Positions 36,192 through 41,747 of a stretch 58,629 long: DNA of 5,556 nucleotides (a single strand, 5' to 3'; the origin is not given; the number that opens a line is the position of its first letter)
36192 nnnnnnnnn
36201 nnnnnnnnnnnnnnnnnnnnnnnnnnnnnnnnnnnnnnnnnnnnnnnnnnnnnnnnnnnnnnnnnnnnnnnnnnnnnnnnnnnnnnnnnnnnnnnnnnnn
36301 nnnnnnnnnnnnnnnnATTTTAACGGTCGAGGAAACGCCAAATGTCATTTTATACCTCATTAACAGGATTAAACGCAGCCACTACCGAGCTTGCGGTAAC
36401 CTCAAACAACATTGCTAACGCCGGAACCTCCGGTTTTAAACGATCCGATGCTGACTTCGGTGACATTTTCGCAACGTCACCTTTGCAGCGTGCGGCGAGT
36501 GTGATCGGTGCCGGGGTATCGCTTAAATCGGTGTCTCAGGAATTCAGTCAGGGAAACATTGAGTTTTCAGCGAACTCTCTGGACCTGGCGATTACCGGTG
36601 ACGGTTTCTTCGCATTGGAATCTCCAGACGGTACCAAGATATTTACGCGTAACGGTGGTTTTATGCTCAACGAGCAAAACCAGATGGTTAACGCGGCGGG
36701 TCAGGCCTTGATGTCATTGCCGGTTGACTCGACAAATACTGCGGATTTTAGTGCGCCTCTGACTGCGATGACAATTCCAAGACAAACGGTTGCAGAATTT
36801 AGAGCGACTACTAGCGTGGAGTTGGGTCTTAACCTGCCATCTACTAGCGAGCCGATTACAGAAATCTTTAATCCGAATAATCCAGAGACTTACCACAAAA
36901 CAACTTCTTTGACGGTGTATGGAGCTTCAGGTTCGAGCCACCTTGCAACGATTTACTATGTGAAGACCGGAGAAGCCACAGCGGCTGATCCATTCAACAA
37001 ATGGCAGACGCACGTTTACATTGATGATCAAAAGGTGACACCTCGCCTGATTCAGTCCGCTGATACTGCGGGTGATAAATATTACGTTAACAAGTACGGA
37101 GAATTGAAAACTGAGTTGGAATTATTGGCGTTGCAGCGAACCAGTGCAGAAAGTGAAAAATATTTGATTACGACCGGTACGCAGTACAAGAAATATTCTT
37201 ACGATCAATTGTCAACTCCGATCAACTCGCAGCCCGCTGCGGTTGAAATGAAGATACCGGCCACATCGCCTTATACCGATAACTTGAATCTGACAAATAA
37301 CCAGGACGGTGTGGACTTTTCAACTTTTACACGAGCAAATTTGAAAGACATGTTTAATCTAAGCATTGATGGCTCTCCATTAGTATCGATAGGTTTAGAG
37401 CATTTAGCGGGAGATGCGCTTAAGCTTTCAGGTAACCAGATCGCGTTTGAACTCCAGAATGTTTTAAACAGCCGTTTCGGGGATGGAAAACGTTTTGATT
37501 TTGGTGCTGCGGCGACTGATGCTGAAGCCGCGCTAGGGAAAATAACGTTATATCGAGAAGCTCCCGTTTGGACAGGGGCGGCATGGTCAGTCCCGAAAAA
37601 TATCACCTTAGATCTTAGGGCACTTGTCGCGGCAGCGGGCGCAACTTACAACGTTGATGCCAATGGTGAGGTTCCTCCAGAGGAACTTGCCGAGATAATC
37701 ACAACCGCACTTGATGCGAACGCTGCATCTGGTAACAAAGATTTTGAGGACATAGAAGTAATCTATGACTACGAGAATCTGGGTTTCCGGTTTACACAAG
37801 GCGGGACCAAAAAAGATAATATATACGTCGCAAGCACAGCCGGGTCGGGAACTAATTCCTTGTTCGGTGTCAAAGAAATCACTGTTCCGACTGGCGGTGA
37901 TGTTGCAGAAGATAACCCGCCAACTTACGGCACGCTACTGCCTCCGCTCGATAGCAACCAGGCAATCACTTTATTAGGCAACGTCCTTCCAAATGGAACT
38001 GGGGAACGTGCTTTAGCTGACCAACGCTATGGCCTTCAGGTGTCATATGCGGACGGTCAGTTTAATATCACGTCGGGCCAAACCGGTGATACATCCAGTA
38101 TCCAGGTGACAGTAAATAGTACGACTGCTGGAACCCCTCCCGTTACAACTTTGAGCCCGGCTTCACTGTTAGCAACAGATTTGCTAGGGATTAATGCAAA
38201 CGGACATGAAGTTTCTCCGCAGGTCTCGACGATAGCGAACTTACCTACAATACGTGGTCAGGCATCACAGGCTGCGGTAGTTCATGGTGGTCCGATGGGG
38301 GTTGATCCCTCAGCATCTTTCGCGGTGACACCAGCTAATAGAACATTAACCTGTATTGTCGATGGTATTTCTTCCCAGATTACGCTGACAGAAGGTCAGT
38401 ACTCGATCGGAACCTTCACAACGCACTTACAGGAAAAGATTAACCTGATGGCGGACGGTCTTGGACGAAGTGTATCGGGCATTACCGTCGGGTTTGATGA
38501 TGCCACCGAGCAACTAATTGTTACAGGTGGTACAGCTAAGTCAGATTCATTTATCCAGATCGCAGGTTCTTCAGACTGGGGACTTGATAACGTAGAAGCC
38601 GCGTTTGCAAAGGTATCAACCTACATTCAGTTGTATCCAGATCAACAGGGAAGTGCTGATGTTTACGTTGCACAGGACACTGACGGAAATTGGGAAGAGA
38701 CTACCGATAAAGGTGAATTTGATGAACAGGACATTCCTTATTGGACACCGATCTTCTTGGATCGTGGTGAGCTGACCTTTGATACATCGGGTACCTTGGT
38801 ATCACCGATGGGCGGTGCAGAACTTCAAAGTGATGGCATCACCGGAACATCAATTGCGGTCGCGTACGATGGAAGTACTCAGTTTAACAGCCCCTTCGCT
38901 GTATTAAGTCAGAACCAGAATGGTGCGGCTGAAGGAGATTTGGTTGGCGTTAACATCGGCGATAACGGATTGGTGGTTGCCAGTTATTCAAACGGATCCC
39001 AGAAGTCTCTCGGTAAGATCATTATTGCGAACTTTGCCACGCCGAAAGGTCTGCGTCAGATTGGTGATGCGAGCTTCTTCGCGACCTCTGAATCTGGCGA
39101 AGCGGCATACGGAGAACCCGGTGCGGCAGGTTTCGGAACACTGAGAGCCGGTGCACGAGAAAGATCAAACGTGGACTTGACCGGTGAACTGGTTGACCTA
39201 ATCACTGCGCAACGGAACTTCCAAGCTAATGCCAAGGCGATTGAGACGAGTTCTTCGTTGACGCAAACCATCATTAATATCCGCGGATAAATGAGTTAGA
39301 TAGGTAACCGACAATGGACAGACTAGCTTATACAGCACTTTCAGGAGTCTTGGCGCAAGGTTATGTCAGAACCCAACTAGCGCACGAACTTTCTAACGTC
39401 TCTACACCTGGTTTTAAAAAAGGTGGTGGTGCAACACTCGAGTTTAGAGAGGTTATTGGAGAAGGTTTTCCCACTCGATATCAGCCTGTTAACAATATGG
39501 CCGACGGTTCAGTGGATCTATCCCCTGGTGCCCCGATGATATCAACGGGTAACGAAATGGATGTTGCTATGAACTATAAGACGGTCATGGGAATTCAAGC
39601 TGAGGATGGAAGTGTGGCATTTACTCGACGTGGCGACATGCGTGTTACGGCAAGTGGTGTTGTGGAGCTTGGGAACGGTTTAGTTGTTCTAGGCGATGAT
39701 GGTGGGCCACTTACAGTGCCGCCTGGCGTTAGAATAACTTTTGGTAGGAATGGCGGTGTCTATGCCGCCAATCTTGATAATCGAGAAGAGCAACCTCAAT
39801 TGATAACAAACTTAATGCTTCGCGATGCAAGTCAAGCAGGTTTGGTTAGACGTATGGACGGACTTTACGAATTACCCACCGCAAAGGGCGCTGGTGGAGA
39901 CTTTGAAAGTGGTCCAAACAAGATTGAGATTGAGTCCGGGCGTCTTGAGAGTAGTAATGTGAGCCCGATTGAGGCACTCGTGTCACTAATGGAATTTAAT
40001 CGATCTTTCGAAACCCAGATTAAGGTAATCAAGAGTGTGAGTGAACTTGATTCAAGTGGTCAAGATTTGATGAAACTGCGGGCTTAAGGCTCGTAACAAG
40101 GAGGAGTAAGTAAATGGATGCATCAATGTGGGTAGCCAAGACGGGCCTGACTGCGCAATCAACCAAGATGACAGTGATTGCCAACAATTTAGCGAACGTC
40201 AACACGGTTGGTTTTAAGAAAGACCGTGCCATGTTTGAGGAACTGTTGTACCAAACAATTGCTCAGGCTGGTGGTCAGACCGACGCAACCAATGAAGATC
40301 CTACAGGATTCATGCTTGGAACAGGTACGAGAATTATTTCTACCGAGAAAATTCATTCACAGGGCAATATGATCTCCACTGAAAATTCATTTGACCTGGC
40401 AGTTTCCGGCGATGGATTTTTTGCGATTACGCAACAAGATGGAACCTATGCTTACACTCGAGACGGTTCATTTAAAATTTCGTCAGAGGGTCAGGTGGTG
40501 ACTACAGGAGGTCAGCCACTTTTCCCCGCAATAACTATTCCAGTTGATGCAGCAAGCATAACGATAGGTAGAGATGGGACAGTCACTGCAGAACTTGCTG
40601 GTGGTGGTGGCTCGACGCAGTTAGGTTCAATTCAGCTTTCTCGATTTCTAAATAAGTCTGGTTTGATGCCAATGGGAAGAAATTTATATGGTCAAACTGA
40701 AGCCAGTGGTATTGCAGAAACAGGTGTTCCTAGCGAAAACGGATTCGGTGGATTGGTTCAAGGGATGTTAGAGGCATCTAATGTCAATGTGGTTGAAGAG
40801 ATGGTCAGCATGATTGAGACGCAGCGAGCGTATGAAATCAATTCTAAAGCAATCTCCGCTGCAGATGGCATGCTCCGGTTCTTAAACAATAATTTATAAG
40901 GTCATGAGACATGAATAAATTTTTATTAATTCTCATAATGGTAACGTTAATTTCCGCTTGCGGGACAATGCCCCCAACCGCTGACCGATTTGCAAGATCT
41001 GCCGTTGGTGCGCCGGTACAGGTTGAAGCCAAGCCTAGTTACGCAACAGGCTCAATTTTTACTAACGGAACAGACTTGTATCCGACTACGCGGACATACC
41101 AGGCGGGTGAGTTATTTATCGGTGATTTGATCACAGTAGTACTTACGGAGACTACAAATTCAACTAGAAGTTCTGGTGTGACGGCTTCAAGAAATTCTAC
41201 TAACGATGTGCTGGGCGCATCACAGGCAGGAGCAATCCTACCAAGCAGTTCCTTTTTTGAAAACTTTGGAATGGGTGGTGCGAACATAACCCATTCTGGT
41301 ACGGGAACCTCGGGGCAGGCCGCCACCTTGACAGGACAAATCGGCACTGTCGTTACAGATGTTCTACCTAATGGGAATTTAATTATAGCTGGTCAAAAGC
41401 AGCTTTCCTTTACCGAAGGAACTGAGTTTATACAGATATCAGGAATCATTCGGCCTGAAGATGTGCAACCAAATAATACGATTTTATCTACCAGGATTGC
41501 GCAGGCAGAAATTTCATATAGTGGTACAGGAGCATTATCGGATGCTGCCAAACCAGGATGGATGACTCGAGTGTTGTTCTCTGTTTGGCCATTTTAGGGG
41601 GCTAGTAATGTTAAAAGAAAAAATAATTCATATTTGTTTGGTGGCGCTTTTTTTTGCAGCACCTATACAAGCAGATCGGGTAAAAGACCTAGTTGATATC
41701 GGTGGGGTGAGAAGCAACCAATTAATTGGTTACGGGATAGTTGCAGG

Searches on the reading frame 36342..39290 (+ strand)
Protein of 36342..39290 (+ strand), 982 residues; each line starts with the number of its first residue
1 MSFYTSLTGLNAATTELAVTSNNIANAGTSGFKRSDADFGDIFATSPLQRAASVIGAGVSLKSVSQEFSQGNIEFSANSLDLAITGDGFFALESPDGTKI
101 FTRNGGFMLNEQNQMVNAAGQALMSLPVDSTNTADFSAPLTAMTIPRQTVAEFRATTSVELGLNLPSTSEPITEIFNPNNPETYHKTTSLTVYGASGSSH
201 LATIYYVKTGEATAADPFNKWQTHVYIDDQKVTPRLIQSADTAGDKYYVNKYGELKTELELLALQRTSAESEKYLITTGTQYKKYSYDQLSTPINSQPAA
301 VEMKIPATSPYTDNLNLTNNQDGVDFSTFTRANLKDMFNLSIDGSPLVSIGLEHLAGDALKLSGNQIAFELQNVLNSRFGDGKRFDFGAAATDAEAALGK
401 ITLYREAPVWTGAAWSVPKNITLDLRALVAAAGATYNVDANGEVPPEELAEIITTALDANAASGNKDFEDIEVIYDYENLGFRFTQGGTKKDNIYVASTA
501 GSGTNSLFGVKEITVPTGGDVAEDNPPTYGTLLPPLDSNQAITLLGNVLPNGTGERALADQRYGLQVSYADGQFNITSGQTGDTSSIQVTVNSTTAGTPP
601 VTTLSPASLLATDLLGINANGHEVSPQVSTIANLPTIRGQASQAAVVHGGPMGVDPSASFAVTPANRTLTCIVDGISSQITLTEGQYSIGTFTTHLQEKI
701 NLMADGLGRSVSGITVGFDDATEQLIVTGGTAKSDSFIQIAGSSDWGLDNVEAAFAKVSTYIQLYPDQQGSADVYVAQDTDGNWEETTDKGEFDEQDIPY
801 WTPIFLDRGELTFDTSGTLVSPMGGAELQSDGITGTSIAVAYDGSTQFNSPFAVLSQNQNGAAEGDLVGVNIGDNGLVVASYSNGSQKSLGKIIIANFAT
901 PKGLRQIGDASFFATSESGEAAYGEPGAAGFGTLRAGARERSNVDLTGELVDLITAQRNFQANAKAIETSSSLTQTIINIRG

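Call 21: search_protein_families(library=pfam, proteins=[window:36342-39290:+], max_evalue=0.001)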
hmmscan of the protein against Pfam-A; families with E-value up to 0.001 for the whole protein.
window:36342-39290:+ (982 aa): 4 families
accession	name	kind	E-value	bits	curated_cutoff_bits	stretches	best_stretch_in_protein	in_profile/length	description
PF07559.19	FlgE_D2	-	1.5e-18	68.1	22.7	2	164-253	1-86/142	Flagellar basal body protein FlaE D2 domain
PF06429.18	Flg_bbr_C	-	4.5e-15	55.3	23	1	936-980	2-46/46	Flagellar basal body rod FlgEFG protein C-terminal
PF22692.1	LlgE_F_G_D1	-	1.4e-13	51.2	27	1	83-149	1-51/64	Flagellar hook protein FlgE/F/G D1 domain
PF00460.25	Flg_bb_rod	-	2.1e-08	34.4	20.7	1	3-33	1-31/31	Flagella basal body rod protein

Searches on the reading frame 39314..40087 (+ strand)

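Call 21: search_protein_families(library=pfam, proteins=[window:39314-40087:+], max_evalue=0.001)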
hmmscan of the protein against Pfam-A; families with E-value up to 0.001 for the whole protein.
window:39314-40087:+ (257 aa): 2 families
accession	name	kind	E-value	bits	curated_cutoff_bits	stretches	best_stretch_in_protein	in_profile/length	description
PF06429.18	Flg_bbr_C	-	1.7e-14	53.5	23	1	208-250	2-44/46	Flagellar basal body rod FlgEFG protein C-terminal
PF22692.1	LlgE_F_G_D1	-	0.00037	21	27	1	94-151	10-64/64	Flagellar hook protein FlgE/F/G D1 domain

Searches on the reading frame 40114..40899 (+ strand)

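Call 21: search_protein_families(library=pfam, proteins=[window:40114-40899:+], max_evalue=0.001)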
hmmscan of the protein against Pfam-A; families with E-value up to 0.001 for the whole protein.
window:40114-40899:+ (261 aa): 3 families
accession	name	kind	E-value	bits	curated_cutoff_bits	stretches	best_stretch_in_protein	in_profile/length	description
PF22692.1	LlgE_F_G_D1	-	3.9e-24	85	27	1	96-159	1-64/64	Flagellar hook protein FlgE/F/G D1 domain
PF06429.18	Flg_bbr_C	-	1.4e-21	76.1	23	1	216-259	2-45/46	Flagellar basal body rod FlgEFG protein C-terminal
PF00460.25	Flg_bb_rod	-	8.6e-11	42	20.7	1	7-35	3-31/31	Flagella basal body rod protein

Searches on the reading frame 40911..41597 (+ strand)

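Call 21: search_protein_families(library=pfam, proteins=[window:40911-41597:+], max_evalue=0.001)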
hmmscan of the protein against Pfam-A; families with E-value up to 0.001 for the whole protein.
window:40911-41597:+ (228 aa): 1 family
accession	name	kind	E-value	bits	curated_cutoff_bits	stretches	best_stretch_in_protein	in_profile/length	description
PF02107.21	FlgH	-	6.2e-48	163.1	27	1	45-227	3-172/172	Flagellar L-ring protein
